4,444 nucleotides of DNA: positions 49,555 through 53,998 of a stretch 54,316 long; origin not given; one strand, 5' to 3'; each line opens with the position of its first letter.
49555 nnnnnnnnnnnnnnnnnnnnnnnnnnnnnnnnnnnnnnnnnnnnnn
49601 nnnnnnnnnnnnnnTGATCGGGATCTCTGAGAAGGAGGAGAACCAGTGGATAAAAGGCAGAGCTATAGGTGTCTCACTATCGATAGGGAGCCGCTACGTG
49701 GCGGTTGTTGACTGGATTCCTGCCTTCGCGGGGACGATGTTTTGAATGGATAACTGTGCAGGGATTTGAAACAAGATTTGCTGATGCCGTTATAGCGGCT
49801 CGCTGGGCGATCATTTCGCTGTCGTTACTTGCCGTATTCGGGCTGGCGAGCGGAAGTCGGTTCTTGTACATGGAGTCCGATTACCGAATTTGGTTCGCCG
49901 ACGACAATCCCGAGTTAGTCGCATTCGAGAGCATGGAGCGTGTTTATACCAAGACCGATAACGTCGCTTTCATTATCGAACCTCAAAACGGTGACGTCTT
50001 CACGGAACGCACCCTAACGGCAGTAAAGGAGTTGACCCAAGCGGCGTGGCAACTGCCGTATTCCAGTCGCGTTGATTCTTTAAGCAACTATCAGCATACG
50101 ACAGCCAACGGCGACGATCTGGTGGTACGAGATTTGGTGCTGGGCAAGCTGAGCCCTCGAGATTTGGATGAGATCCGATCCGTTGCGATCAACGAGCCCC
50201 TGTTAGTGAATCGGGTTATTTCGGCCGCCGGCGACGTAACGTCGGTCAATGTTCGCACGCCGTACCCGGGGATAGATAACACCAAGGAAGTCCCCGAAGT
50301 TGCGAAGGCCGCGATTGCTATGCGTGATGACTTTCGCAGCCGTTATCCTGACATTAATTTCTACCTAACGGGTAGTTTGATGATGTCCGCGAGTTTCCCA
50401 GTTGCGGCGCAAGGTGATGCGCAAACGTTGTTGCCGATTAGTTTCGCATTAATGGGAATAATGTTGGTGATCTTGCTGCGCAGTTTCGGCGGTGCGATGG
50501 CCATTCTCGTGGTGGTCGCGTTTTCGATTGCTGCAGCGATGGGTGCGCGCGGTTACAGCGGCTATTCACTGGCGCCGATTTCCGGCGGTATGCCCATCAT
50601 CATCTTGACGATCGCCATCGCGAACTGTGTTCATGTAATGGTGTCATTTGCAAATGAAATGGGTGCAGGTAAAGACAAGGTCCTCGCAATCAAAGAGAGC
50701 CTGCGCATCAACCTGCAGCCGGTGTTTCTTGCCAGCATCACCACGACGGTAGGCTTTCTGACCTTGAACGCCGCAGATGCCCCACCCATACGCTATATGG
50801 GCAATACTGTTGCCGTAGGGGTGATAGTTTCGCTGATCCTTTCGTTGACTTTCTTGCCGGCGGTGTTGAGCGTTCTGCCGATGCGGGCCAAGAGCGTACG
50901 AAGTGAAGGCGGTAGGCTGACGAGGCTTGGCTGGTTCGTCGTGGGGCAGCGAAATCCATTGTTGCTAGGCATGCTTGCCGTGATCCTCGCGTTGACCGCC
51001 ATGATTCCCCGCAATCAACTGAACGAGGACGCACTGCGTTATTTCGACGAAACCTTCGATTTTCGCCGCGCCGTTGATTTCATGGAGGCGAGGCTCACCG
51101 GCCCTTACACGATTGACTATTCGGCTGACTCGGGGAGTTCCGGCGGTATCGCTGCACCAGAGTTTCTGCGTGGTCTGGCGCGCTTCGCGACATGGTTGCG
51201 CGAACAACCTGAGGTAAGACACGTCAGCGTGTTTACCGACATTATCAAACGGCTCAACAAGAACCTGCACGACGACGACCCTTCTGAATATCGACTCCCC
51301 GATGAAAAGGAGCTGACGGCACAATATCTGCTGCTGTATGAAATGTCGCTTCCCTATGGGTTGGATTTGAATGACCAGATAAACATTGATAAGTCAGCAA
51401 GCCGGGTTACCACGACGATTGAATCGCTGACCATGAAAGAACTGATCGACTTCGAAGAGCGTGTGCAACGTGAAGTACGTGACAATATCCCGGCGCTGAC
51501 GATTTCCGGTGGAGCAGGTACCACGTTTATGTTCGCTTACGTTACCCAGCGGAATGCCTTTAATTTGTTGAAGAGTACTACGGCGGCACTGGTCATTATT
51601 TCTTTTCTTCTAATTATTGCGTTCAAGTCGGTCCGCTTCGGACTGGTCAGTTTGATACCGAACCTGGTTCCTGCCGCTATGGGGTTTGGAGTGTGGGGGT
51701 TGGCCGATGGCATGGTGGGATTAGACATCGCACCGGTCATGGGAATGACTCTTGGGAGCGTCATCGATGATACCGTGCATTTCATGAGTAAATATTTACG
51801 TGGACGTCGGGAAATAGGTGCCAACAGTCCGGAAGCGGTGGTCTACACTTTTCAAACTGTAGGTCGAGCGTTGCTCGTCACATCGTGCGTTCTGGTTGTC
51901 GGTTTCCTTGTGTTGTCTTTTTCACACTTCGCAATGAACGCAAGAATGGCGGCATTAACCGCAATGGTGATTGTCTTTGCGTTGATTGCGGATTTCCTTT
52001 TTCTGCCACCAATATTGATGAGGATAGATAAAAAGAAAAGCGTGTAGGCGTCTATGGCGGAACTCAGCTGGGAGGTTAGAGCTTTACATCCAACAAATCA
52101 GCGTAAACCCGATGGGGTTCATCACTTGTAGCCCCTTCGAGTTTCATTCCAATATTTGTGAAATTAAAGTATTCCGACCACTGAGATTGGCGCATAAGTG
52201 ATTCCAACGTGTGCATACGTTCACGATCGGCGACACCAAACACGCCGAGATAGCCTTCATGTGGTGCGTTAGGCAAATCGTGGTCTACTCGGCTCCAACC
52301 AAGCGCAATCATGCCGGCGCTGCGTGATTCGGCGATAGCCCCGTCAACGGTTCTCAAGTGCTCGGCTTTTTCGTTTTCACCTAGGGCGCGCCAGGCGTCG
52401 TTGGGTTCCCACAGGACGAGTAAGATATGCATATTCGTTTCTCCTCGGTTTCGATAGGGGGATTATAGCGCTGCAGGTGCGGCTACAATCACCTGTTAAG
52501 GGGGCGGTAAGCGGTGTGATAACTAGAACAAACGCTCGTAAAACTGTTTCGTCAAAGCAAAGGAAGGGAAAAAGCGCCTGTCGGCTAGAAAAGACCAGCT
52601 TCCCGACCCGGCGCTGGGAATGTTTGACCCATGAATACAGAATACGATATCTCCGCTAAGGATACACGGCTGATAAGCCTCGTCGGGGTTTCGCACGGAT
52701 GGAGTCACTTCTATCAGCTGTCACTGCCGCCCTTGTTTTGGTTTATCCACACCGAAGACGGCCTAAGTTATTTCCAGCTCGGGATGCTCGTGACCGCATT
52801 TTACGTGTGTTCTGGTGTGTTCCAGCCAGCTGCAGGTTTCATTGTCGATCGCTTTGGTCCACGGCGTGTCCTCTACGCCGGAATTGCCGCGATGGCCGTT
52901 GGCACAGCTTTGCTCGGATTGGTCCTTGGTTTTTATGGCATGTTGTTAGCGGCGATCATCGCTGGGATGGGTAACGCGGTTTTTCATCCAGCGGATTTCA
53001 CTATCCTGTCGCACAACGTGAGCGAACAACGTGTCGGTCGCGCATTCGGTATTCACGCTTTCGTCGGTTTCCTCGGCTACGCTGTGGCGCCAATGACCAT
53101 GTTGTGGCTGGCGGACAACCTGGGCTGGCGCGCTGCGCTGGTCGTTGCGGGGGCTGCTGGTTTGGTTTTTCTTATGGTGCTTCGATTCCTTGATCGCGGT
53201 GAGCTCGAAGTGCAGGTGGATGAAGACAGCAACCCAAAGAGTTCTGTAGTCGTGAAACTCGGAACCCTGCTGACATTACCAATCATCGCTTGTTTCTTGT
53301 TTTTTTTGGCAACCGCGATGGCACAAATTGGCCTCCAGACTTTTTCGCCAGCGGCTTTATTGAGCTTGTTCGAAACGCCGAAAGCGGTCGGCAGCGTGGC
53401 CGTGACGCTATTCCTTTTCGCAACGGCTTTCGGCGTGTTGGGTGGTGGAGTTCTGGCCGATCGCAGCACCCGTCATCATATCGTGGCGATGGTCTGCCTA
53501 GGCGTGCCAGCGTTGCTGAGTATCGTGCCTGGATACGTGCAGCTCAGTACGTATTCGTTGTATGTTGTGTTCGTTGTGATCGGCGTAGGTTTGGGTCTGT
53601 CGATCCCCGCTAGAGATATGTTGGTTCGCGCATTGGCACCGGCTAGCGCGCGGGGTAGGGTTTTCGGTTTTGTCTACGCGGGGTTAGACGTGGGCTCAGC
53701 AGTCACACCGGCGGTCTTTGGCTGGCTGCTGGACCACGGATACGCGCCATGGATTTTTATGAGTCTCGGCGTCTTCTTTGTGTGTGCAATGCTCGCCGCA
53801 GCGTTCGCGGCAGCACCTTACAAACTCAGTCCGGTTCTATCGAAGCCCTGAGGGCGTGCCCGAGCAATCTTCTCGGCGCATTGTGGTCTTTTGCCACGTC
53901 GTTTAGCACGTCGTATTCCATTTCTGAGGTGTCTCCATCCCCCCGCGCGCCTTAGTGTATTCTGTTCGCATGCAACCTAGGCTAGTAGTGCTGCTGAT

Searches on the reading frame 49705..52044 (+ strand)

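Call 38: search_protein_families(library=pfam, proteins=[window:49705-52044:+], max_evalue=0.00001)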
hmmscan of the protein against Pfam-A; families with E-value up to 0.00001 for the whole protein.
window:49705-52044:+ (780 aa): 3 families
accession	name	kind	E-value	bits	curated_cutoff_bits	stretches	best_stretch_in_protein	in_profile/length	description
PF03176.21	MMPL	-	9.8e-28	97.5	20.5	2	121-416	62-328/333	MMPL family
PF00873.25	ACR_tran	-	4e-08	31.9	28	0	235-388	860-1017/1021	AcrB/AcrD/AcrF family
PF12349.14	Sterol-sensing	-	4.3e-07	30.4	22.3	1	264-395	9-140/153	Sterol-sensing domain of SREBP cleavage-activation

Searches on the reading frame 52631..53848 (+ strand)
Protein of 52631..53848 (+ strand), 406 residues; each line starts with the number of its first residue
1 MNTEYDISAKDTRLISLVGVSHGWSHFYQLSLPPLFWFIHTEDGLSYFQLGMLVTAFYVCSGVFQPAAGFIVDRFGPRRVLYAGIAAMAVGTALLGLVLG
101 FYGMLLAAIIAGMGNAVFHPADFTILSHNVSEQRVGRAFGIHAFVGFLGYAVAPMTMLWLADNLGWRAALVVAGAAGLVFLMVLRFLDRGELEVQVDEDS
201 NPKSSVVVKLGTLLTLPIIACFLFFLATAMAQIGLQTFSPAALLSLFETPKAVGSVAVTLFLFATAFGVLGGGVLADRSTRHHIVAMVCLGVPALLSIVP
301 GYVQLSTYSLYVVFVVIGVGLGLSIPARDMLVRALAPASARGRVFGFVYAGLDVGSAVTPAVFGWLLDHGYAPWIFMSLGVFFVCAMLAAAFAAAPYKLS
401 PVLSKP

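Call 38: search_protein_families(library=pfam, proteins=[window:52631-53848:+], max_evalue=0.00001)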
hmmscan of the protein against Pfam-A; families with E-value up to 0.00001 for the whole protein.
window:52631-53848:+ (406 aa): 1 family
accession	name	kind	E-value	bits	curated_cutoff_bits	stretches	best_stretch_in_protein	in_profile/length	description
PF07690.21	MFS_1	-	1.9e-48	165.6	33.4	2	33-241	16-227/347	Major Facilitator Superfamily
